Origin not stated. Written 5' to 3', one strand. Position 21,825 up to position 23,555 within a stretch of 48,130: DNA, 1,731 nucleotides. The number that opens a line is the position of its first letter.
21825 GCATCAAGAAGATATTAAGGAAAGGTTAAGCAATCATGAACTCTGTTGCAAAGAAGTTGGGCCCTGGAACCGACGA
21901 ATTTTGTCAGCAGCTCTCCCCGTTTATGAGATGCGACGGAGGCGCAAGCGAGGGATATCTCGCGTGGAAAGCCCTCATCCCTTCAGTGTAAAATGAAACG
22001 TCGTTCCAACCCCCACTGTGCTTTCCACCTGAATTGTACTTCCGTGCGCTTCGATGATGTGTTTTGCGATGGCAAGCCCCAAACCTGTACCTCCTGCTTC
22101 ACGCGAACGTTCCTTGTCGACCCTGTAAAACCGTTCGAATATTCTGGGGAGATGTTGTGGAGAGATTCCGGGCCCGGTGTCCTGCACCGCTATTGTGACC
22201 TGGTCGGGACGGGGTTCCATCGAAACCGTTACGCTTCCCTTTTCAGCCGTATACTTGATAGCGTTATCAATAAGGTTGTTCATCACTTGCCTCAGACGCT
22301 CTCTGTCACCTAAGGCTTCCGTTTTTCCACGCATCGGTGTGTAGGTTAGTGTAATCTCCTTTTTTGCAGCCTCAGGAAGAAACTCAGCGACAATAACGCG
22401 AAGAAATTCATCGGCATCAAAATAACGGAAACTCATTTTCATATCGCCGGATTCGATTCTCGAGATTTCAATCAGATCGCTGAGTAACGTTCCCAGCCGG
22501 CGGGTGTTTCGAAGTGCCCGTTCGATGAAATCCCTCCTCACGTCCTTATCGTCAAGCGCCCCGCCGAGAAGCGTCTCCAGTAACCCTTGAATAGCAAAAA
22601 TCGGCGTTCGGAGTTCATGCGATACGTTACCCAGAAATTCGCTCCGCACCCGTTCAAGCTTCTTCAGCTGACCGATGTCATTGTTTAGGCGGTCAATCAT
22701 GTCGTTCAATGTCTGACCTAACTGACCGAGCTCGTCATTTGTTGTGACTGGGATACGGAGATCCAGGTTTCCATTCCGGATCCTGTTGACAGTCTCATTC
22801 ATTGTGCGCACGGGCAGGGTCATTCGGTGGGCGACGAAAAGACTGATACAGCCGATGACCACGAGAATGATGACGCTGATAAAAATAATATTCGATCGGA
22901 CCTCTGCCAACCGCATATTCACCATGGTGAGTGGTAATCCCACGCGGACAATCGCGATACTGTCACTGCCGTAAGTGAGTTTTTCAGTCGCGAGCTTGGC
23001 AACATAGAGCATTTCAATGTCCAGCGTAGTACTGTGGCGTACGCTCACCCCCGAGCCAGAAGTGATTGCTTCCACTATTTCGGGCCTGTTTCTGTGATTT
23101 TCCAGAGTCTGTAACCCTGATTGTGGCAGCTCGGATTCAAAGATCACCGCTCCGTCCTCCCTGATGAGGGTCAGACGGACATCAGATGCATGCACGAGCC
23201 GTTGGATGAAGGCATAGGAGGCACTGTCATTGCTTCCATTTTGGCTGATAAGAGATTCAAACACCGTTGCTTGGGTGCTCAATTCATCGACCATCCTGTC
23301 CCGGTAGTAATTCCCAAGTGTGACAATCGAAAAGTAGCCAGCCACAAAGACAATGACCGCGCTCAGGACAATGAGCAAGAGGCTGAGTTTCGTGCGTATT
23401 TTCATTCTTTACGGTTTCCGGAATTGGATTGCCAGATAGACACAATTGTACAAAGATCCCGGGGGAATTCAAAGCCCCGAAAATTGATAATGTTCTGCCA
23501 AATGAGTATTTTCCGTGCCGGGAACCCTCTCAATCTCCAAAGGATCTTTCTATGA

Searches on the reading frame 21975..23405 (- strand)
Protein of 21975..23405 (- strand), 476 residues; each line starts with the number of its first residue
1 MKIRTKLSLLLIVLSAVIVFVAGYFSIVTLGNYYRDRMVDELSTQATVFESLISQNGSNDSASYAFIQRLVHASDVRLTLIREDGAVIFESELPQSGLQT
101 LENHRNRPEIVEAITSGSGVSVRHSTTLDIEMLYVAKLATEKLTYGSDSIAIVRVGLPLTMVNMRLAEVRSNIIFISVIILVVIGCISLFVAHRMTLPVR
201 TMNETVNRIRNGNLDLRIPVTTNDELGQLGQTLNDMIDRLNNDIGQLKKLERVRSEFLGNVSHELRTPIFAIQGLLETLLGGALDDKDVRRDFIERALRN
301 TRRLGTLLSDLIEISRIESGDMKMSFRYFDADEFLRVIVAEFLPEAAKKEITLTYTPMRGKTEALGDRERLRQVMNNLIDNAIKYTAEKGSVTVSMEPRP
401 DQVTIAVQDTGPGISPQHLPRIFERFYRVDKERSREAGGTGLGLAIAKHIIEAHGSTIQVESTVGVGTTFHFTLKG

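Call 76: search_protein_families(library=pfam, proteins=[window:21975-23405:-], max_evalue=0.00001)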
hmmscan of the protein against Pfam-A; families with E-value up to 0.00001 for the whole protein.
window:21975-23405:- (476 aa): 4 families
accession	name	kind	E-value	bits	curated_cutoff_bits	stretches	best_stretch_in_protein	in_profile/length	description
PF02518.31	HATPase_c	-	1.6e-35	122.3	26.4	1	366-475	1-108/111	Histidine kinase-, DNA gyrase B-, and HSP90-like ATPase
PF00512.31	HisKA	-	3e-17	62.9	26.9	1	254-320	2-66/66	His Kinase A (phospho-acceptor) domain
PF00672.30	HAMP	-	5.8e-17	62.2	25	1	190-241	1-52/53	HAMP domain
PF13589.12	HATPase_c_3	-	5.5e-06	26.9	25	1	373-451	5-84/137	Histidine kinase-, DNA gyrase B-, and HSP90-like ATPase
